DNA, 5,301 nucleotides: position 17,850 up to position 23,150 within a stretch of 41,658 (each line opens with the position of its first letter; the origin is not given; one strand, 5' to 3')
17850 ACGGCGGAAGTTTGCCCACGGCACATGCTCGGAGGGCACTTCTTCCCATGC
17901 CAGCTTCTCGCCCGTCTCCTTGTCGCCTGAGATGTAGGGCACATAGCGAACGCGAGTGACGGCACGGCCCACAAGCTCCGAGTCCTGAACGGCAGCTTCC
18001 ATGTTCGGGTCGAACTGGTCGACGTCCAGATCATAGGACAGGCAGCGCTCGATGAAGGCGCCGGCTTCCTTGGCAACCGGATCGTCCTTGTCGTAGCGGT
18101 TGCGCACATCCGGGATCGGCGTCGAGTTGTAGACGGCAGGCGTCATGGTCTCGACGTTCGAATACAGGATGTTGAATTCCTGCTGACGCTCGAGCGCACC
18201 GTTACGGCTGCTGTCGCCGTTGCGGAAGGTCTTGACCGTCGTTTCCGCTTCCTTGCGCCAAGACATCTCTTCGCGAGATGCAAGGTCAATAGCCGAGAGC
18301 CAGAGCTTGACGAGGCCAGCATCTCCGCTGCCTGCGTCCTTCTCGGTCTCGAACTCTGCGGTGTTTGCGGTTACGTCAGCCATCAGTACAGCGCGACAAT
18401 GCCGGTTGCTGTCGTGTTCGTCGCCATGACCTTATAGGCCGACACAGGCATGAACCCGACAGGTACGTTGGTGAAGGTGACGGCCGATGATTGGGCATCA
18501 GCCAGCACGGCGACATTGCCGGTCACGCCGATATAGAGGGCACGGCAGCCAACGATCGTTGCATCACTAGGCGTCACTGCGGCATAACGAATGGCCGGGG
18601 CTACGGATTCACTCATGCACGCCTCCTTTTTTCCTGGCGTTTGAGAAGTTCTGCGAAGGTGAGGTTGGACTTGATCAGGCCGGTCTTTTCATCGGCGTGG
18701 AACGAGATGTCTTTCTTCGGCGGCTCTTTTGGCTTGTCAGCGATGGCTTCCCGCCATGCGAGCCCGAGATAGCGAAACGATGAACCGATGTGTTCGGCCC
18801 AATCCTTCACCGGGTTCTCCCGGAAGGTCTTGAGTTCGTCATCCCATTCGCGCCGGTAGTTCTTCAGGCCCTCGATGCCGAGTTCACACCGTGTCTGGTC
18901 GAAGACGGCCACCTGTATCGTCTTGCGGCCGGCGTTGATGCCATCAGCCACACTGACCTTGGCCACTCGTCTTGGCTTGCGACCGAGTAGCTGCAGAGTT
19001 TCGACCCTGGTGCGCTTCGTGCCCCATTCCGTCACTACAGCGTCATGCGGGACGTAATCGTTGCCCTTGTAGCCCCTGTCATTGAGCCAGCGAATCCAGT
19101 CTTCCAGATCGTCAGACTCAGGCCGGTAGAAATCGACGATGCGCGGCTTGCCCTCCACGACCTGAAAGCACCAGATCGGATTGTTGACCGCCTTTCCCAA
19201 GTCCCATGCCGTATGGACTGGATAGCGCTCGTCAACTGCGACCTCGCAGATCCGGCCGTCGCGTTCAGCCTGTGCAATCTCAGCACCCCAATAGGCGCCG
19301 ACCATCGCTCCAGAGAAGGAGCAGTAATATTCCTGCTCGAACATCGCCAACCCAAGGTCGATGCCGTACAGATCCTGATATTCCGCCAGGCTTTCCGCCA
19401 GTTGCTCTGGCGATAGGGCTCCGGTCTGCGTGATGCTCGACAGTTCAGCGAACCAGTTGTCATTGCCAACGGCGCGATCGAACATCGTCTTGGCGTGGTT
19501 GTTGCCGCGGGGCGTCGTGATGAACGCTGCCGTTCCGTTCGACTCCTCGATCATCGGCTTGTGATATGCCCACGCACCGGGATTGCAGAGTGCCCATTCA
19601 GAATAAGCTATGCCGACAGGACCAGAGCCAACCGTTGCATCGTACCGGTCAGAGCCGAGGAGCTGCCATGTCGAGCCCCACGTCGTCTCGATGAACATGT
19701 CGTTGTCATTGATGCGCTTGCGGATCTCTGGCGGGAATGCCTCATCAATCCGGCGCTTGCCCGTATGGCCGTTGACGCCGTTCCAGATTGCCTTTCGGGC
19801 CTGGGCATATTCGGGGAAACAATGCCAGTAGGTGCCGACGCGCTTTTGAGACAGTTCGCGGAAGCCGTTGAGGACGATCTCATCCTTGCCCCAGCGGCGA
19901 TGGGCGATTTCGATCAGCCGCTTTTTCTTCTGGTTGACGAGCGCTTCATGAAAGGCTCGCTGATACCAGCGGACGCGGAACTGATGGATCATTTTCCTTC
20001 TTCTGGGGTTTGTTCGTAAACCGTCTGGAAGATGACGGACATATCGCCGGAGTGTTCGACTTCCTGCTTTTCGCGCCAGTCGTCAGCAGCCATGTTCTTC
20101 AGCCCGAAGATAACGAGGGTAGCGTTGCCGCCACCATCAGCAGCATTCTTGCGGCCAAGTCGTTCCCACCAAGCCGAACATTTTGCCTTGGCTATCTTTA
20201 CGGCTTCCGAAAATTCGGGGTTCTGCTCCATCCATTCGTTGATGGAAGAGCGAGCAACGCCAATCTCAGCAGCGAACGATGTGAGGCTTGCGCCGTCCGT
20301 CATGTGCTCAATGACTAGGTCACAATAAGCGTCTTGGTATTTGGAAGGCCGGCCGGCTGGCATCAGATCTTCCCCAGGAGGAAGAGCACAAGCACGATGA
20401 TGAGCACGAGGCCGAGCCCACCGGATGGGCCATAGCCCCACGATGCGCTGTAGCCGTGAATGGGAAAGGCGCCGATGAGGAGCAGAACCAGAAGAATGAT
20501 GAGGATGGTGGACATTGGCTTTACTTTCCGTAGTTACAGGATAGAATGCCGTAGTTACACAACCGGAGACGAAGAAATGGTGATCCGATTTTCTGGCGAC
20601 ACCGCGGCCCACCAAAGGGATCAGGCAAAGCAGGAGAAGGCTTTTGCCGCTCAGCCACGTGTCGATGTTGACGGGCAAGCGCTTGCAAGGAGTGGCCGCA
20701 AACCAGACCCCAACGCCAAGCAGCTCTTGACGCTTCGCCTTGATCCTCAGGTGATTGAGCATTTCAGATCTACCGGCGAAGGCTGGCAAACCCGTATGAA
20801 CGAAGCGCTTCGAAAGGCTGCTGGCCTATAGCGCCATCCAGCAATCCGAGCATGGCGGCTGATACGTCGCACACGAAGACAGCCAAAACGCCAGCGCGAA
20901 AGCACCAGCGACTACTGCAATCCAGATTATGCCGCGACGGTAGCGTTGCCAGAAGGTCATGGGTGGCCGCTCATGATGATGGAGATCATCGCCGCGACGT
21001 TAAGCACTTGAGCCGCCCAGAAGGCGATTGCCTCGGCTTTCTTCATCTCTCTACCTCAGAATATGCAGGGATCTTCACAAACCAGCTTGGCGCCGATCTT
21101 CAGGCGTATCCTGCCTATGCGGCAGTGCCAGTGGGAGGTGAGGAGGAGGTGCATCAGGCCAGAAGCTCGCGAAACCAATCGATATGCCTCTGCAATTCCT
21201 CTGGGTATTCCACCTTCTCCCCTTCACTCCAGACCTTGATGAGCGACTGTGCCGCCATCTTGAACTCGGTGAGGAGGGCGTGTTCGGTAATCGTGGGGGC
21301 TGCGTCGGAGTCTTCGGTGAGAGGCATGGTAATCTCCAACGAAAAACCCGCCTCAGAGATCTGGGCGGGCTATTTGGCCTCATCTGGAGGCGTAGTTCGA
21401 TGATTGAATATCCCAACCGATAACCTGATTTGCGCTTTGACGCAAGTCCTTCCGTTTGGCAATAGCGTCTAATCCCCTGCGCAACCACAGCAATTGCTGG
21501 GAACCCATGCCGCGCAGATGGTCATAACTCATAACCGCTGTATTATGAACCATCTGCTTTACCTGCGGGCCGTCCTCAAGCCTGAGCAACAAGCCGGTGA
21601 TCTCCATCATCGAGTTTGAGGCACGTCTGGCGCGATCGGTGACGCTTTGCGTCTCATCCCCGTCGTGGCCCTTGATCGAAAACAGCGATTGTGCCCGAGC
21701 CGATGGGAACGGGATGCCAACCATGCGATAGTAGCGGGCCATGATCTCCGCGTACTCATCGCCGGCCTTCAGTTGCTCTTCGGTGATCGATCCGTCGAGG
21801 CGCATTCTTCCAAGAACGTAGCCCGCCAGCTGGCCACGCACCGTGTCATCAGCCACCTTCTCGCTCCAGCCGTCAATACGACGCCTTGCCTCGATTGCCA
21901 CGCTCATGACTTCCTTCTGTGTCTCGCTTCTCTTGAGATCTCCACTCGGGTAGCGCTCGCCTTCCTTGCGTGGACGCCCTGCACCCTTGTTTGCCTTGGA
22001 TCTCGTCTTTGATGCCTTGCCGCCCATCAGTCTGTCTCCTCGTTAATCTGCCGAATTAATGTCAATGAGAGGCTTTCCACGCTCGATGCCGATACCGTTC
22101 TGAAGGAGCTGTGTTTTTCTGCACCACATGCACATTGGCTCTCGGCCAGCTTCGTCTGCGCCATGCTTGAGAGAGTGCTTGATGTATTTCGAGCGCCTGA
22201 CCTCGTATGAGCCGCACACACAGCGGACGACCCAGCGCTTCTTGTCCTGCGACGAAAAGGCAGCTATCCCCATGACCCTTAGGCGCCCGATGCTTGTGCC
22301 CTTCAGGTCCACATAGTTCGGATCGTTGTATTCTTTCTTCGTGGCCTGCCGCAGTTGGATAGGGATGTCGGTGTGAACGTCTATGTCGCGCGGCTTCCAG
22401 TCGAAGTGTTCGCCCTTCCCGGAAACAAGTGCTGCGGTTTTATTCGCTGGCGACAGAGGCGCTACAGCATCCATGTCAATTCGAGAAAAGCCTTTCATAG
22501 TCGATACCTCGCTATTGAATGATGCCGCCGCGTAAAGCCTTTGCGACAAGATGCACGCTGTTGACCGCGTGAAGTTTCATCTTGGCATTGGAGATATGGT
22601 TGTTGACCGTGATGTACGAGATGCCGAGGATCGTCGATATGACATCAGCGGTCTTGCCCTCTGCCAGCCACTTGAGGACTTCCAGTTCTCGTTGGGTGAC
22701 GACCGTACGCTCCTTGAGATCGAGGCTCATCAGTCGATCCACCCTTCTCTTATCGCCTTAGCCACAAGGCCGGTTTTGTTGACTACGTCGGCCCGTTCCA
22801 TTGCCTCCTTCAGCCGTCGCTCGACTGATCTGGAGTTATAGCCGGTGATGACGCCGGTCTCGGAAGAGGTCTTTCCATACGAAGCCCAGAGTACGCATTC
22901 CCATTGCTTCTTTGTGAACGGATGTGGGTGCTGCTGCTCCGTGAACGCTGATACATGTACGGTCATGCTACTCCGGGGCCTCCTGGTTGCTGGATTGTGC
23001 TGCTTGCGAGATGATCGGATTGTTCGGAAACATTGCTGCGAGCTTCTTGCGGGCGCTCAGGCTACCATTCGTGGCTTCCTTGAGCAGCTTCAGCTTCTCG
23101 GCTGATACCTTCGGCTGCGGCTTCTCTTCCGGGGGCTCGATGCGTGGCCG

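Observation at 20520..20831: Orphan BrnA-type antitoxin cassette, with its own promoter and operator-like repeats, inserted antisense between the late leader genes and terS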

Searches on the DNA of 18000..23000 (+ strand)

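Call 6: search_dna_similar(query=window:18000-23000:+, collection=phages, mode=near, max_rows=15)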
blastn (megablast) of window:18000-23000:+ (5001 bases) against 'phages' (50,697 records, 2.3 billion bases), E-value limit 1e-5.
Records with a match: 3; places in all: 3; records where one place covers at least 80% of the query: 0.
Best place of each record, by identity: 90-95% 3.
By first word of the organism name: Rhizobium 3.
By host as written in the record: Rhizobium etli N741 1; Rhizobium etli N6212 1; Rhizobium etli sv. phaseoli N561 1.
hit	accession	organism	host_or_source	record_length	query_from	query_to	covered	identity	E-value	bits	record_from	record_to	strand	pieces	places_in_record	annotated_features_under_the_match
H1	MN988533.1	Rhizobium phage RHph_N2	Rhizobium etli N741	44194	2838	2883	1%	93.5%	1e-8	69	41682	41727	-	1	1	hypothetical protein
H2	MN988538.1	Rhizobium phage RHph_Y25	Rhizobium etli N6212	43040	2838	2883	1%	93.5%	1e-8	69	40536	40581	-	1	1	hypothetical protein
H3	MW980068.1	Rhizobium phage RHEph18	Rhizobium etli sv. phaseoli N561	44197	2838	2883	1%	93.5%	1e-8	69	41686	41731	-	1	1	hypothetical protein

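Call 11: get_annotated_region(hit=H1, flank=5000)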
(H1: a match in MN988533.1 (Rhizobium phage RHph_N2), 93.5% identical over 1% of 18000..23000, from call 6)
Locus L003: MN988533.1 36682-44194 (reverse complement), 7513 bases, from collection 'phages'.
description: Rhizobium phage RHph_N2, complete genome.
organism: Rhizobium phage RHph_N2 (NCBI taxid 2509585)
taxonomy: Viruses; Duplodnaviria; Heunggongvirae; Uroviricota; Caudoviricetes
host: Rhizobium etli N741; source: agricultural lands; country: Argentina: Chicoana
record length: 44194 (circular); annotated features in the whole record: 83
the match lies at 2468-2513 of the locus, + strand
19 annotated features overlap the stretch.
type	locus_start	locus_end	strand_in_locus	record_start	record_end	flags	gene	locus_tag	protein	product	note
CDS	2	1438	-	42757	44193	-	-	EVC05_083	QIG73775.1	terminase large subunit protein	-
CDS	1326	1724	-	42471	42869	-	-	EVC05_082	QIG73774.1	hypothetical protein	-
CDS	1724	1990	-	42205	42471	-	-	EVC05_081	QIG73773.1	hypothetical protein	-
CDS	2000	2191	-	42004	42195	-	-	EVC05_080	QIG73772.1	DUF3309 domain-containing protein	-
CDS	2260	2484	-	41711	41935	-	-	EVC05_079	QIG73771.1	hypothetical protein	-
CDS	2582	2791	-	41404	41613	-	-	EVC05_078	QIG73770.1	hypothetical protein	-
CDS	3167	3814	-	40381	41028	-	-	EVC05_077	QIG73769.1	hypothetical protein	-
CDS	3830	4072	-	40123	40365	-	-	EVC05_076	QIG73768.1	hypothetical protein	-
CDS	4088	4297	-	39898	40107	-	-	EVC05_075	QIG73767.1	hypothetical protein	-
CDS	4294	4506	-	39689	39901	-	-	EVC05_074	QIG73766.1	LuxR family transcriptional regulator protein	GO_component: GO:0005622 - intracellular; GO_function: GO:0000156 - two-component response regulator activity; ...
CDS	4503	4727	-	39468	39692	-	-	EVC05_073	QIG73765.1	hypothetical protein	-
CDS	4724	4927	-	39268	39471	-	-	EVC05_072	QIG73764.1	hypothetical protein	-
CDS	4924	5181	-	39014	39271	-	-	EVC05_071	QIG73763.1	hypothetical protein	-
CDS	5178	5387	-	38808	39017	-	-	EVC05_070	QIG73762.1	hypothetical protein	-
CDS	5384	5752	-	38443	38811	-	-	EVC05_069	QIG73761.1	hypothetical protein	-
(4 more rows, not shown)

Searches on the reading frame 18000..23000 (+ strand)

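Call 43: search_protein_families(library=padloc, proteins=[L003:2260-2484:-, L003:2582-2791:-], max_evalue=0.01)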
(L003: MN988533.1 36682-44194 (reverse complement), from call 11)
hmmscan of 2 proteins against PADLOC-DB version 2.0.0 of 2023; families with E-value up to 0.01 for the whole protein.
L003:2260-2484:- (74 aa): 0 families

L003:2582-2791:- (69 aa): 0 families

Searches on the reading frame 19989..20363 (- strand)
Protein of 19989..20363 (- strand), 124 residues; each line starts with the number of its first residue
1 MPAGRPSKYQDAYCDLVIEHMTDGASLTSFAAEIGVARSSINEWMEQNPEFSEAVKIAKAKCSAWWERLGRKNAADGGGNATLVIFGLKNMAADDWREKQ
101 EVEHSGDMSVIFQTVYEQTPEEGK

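Call 3: search_protein_families(library=pfam, proteins=[window:19989-20363:-], max_evalue=1)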
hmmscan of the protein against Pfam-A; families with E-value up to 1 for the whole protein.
window:19989-20363:- (124 aa): 9 families
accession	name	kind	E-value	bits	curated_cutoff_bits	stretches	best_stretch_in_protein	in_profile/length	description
PF16677.11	GP3_package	-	0.00013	22.6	29.4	1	24-102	33-105/105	DNA-packaging protein gp3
PF20901.3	Sf6_terminase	-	0.00036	21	27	1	9-62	1-55/106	Bacteriophage Sf6, terminase small subunit-like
PF07419.17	PilM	-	0.0028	18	25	1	29-71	27-69/136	PilM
PF02796.21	HTH_7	-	0.036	14.6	23.8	1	4-41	1-38/45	Helix-turn-helix domain of resolvase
PF01381.28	HTH_3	-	0.043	14.3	23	1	26-60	11-47/55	Helix-turn-helix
PF23125.1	Xre-MbcA-ParS_M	-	0.052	13.7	27.8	1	28-48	5-25/51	Antitoxin Xre/MbcA/ParS-like, middle domain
PF24852.1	DUF7726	-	0.099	13.2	26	1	24-48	22-46/73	Domain of unknown function (DUF7726)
PF13022.12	HTH_Tnp_1_2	-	0.12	13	27.9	1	11-54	13-55/122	Helix-turn-helix of insertion element transposase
PF13518.12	HTH_28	-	0.16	12.5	25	1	17-46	5-34/52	Helix-turn-helix domain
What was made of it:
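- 19989..20363 (-): Small terminase subunit (terS). Weak Pfam GP3_package and Sf6_terminase hits (call 3).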

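Call 4: search_protein_families(library=ncbifam, proteins=[window:19989-20363:-], max_evalue=1)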
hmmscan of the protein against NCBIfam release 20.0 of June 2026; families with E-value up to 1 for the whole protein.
window:19989-20363:- (124 aa): 2 families
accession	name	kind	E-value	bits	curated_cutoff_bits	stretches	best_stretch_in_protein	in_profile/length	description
NF047595.1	IS66_ISRel24_TnpA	equivalog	0.033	14.8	74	1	15-49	12-46/113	IS66-like element accessory protein TnpA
NF003323.0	PRK04334.1-3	equivalog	0.096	12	271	1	14-61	32-79/250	hypothetical protein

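Call 7: search_protein_families(library=phrogs, proteins=[window:19989-20363:-], max_evalue=0.01)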
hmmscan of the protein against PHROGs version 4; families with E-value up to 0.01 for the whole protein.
window:19989-20363:- (124 aa): 9 families
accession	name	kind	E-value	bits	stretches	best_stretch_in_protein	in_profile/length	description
phrog_309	-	head and packaging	6.2e-32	112.8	1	1-117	130-271/319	terminase small subunit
phrog_3064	-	head and packaging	2e-10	41.4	1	26-116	83-168/175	terminase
phrog_1482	-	head and packaging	2e-08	35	1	3-61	9-68/147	terminase small subunit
phrog_4044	-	head and packaging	2e-06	28.4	1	17-61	32-76/180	terminase small subunit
phrog_4102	-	head and packaging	6e-06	27.5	1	3-122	9-138/166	terminase small subunit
phrog_606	-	head and packaging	1.1e-05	26.5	1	27-111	72-145/167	terminase small subunit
phrog_2538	-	head and packaging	0.00097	20.2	1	6-56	3-49/129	terminase small subunit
phrog_3218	-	head and packaging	0.0046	17.8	0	20-48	29-57/152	terminase small subunit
phrog_2328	-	transcription regulation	0.005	17.6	1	23-80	27-87/128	transcriptional repressor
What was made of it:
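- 19989..20363 (-): PHROG 309, E 6e-32 (call 7).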

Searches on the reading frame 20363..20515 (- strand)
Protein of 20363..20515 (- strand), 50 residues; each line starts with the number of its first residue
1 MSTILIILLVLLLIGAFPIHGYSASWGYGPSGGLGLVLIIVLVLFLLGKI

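Call 3: search_protein_families(library=pfam, proteins=[window:20363-20515:-], max_evalue=1)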
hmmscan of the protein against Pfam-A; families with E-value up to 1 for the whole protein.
window:20363-20515:- (50 aa): 2 families
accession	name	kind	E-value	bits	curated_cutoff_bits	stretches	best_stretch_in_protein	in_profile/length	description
PF11752.14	DUF3309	-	2e-21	76.3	22.3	1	1-50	1-50/50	Protein of unknown function (DUF3309)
PF04202.18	Mfp-3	-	0.16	12.8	22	1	5-33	6-33/71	Foot protein 3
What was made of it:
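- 20363..20515 (-): Divergent neighbour: a 50-aa DUF3309 membrane protein whose start lies 61 bp from the brnA start. It is the first gene of the block DUF3309-terS-terL. Pfam PF11752, E 2e-21 (call 3).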

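Call 4: search_protein_families(library=ncbifam, proteins=[window:20363-20515:-], max_evalue=1)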
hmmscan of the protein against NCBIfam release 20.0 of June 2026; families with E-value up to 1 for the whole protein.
window:20363-20515:- (50 aa): 0 families

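Call 7: search_protein_families(library=phrogs, proteins=[window:20363-20515:-], max_evalue=0.01)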
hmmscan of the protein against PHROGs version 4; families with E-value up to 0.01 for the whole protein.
window:20363-20515:- (50 aa): 0 families

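Call 43: search_protein_families(library=padloc, proteins=[window:20363-20515:-], max_evalue=0.01)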
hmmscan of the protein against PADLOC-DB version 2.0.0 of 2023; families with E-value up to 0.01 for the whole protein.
window:20363-20515:- (50 aa): 0 families

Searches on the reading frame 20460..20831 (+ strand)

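Call 3: search_protein_families(library=pfam, proteins=[window:20460-20831:+], max_evalue=1)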
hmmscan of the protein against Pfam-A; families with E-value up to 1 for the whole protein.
window:20460-20831:+ (123 aa): 2 families
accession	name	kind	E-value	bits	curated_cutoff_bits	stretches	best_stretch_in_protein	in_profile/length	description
PF14384.12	BrnA_antitoxin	-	1.6e-19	70.5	26.1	1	55-121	10-68/68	BrnA antitoxin of type II toxin-antitoxin system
PF20964.2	DnaX_C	-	0.1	13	26.2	1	9-62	15-68/113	DNA polymerase III subunit tau, C-terminal domain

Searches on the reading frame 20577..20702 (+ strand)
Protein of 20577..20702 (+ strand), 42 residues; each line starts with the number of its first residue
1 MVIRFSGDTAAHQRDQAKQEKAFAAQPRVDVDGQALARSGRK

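Call 67: find_homologous_proteins(query=A5, max_evalue=0.01)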
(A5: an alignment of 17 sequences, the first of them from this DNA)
Query A5 (17 sequences) (42 aa, profile of the alignment): 5 proteins with E <= 0.01 among 160 candidates.
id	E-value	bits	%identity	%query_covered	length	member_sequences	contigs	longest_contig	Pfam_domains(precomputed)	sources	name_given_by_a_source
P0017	1.6e-12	65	35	62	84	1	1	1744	PF14384.13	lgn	-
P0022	1.5e-10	59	38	62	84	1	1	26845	PF14384.13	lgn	-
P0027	8.1e-6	44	38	31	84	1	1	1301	PF14384.13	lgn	-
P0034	1.0e-5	43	31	67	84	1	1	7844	PF14384.13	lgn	-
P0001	6.7e-5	41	100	100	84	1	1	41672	PF14384.13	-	-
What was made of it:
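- Tried and rejected: Only members of the same clade were found, so the N-terminus gives no clue from other contexts (call 67).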
